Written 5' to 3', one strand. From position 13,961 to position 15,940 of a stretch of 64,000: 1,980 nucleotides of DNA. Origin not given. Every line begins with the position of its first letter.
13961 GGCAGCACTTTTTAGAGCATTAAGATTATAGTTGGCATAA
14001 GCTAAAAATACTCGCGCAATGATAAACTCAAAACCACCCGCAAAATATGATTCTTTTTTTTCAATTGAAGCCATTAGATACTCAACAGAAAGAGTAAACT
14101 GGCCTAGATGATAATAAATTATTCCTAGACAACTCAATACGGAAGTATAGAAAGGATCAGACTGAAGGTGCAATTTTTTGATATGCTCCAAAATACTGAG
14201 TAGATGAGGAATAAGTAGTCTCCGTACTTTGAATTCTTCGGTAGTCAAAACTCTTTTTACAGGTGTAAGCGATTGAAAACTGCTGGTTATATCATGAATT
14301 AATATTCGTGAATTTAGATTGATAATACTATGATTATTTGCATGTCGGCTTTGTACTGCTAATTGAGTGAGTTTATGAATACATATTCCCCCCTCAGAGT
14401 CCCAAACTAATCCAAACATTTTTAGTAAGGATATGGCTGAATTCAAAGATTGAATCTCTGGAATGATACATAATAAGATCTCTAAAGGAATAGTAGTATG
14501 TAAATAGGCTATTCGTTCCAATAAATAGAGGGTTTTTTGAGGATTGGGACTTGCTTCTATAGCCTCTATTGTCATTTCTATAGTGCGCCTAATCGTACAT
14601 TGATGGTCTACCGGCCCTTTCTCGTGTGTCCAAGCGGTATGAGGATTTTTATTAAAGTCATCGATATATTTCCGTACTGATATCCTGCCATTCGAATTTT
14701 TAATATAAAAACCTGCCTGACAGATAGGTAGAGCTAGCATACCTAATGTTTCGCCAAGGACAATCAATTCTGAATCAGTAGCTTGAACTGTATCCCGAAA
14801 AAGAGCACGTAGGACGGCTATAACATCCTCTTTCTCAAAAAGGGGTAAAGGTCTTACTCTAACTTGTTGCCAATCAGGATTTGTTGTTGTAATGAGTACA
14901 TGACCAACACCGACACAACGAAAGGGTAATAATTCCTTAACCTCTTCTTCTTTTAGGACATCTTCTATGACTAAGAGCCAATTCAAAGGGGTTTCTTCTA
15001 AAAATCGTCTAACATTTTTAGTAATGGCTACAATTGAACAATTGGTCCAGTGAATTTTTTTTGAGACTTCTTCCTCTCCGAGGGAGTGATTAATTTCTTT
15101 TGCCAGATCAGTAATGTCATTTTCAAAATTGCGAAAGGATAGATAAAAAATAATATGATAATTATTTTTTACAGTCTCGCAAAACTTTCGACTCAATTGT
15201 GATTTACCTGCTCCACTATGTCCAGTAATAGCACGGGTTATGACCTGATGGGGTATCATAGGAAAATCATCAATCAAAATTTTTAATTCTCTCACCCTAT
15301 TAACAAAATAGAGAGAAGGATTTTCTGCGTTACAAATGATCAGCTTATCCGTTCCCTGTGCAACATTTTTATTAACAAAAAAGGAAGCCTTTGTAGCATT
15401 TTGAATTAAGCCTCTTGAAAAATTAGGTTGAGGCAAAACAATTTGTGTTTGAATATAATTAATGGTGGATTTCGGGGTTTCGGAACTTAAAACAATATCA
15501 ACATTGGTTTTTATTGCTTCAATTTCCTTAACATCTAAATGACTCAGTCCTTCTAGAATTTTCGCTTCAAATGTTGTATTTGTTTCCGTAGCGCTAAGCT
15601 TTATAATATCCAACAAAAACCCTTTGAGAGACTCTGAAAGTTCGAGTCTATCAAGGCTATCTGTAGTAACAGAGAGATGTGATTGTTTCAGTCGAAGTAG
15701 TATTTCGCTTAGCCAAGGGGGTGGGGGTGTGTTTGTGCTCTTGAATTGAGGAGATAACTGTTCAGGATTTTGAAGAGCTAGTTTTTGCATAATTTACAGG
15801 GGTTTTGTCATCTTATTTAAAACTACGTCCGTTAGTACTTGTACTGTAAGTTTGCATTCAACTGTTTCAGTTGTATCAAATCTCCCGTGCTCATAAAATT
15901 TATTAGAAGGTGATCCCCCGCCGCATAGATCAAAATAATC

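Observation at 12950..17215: Peptide + radical-SAM/SPASM + NB-ARC-like STAND/TPR operon between lpxA and lpxB (Fxs/triceptide-like RiPP system or STAND defence module)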

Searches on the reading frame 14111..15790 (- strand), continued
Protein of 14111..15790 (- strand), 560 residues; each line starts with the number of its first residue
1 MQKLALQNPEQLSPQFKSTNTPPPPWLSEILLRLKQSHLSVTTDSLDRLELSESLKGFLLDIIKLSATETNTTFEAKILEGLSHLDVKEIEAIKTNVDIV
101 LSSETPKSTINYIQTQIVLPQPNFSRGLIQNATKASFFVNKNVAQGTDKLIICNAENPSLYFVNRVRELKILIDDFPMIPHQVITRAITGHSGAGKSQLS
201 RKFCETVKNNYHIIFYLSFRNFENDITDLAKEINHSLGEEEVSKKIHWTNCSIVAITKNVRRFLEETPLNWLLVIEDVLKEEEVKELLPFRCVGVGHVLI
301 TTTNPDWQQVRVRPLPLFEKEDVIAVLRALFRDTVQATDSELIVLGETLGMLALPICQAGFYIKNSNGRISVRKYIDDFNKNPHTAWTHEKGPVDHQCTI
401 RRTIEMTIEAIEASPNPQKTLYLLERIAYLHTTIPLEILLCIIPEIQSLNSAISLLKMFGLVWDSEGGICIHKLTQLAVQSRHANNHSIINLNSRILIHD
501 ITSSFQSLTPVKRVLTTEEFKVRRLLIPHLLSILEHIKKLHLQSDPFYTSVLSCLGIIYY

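Call 81: search_protein_families(library=padloc, proteins=[P0138, P0136, P0134], max_evalue=0.001)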
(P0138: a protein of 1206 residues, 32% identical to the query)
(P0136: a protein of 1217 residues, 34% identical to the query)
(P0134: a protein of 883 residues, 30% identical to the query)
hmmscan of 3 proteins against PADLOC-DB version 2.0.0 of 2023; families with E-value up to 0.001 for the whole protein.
P0138 (1206 aa): 0 families

P0136 (1217 aa): 1 family
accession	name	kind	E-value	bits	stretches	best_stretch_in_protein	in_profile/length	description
PDLC01169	TPR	-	1.1e-07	29.6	1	535-649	110-220/252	TPR repeats containing protein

P0134 (883 aa): 1 family
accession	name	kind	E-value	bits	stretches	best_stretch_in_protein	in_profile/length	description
PDLC04783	PDC-M72A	-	2.7e-06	24.9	1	763-855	297-387/392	-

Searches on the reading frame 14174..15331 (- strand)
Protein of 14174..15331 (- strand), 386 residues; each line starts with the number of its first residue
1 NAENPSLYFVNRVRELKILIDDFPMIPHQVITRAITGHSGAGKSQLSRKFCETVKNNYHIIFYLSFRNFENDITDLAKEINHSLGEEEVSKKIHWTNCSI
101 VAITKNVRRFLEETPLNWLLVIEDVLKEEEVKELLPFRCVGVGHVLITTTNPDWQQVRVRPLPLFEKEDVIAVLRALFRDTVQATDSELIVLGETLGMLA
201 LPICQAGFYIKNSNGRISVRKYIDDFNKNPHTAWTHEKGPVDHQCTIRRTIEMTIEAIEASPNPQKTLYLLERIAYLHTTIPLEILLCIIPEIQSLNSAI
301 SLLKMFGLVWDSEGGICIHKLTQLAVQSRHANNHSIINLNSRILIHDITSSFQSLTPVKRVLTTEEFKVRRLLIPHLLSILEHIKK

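Call 39: find_homologous_proteins(query=A2, max_evalue=1e-10)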
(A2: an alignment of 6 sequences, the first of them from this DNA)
Query A2 (6 sequences): 8000 candidates shared short words with the query, none scored E <= 1e-10.

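Call 50: search_solved_structures(query=A2, max_evalue=0.01)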
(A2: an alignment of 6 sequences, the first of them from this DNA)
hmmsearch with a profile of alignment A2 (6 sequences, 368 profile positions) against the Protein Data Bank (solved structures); distinct sequences matched with E-value up to 0.01: 28.
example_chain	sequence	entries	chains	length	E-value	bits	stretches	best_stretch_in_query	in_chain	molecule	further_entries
8k60_I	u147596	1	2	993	7.8e-11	45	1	1-213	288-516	Regulatory protein AfsR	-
8jke_I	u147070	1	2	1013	3.8e-10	42.8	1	1-213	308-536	Regulatory protein AfsR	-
6s2p_N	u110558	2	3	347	5.9e-09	38.8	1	14-209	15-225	NRC1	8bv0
7jlv_A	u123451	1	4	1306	2.1e-08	37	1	10-193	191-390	Disease resistance protein Roq1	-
7jlu_A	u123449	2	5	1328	2.2e-08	36.9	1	10-193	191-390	Disease resistance protein Roq1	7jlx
9ri9_B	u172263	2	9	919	3e-07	33.2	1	29-201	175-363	NRC3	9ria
9cc8_A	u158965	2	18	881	8.1e-07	31.8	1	10-192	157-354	NLR-required for cell death 4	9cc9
8xuo_A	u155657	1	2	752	9.9e-07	31.5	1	19-248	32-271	NRC2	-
8xuq_A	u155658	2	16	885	1.1e-06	31.4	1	19-248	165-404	NRC2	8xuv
6mfv_A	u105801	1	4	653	9.8e-06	28.2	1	7-163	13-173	tetratricopeptide repeat sensor PH0952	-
9fp6_A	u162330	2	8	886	1.6e-05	27.6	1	30-246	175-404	NRC2a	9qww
8rfh_A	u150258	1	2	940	1.8e-05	27.4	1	30-246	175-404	NRC2a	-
1z6t_A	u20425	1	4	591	7.1e-05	25.4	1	4-143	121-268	Apoptotic protease activating factor 1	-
5juy_A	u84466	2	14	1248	0.00038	23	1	4-143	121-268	Apoptotic protease-activating factor 1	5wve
3jbt_A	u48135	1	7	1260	0.00038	23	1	4-143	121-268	Apoptotic protease-activating factor 1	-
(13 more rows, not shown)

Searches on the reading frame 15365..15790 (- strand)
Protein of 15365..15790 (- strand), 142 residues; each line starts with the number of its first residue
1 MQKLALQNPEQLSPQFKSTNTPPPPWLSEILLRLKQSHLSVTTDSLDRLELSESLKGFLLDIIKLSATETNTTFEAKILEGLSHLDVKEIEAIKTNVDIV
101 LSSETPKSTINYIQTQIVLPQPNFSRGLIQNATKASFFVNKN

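Call 74: predict_structure(alignment_id=A4)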
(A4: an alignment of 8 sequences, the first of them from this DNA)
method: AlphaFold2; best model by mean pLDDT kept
length: 142 residues; sequences in the alignment: 8
mean_pLDDT: 53.8   pTM: 0.37
mean pLDDT of the five models: 53.8, 47.1, 44.2, 41.7, 37.6
residues with pLDDT >= 90: 0; 70-90: 23; 50-70: 50; < 50: 69
segments of 3 or more residues with pLDDT < 50: 1-19, 39-44, 98-103, 105-142
pLDDT, mean of each block of 10 residues (from residue 1): 45 41 64 58 55 76 67 68 69 56 43 33 41 40 37
secondary structure, 60 per line:
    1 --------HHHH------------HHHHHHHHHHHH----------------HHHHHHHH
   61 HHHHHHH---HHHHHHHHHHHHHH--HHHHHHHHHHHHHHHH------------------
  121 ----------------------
elements in order: H9-12 H25-36 H53-67 H71-84 H87-102

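Call 77: fold_search(model_id=the predicted structure, library=pdb)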
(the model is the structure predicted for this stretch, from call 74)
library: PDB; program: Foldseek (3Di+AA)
matches with E <= 10: 8; with E <= 0.001: 0
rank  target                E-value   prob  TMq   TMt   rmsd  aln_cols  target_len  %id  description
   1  4mbe_C                6.9e+00  0.03  0.21  0.29  10.4        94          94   15  Sac3:Sus1:Cdc31:Nup1 complex (released 2014-07-02)
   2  3m99_C                6.9e+00  0.03  0.21  0.29  10.8        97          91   16  Structure of the Ubp8-Sgf11-Sgf73-Sus1 SAGA DUB module (released 2010-05-05)
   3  4zux_V                7.3e+00  0.02  0.17  0.24  11.9        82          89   10  SAGA DUB module Ubp8/Sgf11/Sus1/Sgf73 bound to ubiqitinated nucleosome (released 2016-02-24)
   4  5izs_C                7.3e+00  0.02  0.15  0.23  13.0        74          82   18  De novo design of protein homo-oligomers with modular hydrogen bond network-mediated specificity (released 2016-05-25)
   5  9lc0_H                7.8e+00  0.06  0.22  0.14   8.5        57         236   18  tail complex of mature phage N4 (released 2025-04-16)
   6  3uun_A                9.4e+00  0.02  0.15  0.18  13.9        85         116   18  Crystal Structure of N-terminal first spectrin repeat of dystrophin (released 2012-09-19)
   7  6vlz_AL               1.0e+01  0.03  0.20  0.17   9.3        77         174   12  Structure of the human mitochondrial ribosome-EF-G1 complex (ClassI) (released 2020-08-05)
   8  9jw6_A                1.0e+01  0.01  0.11  0.06  11.2        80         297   21  STING bound with a novel small molecule agonist (released 2025-10-15)
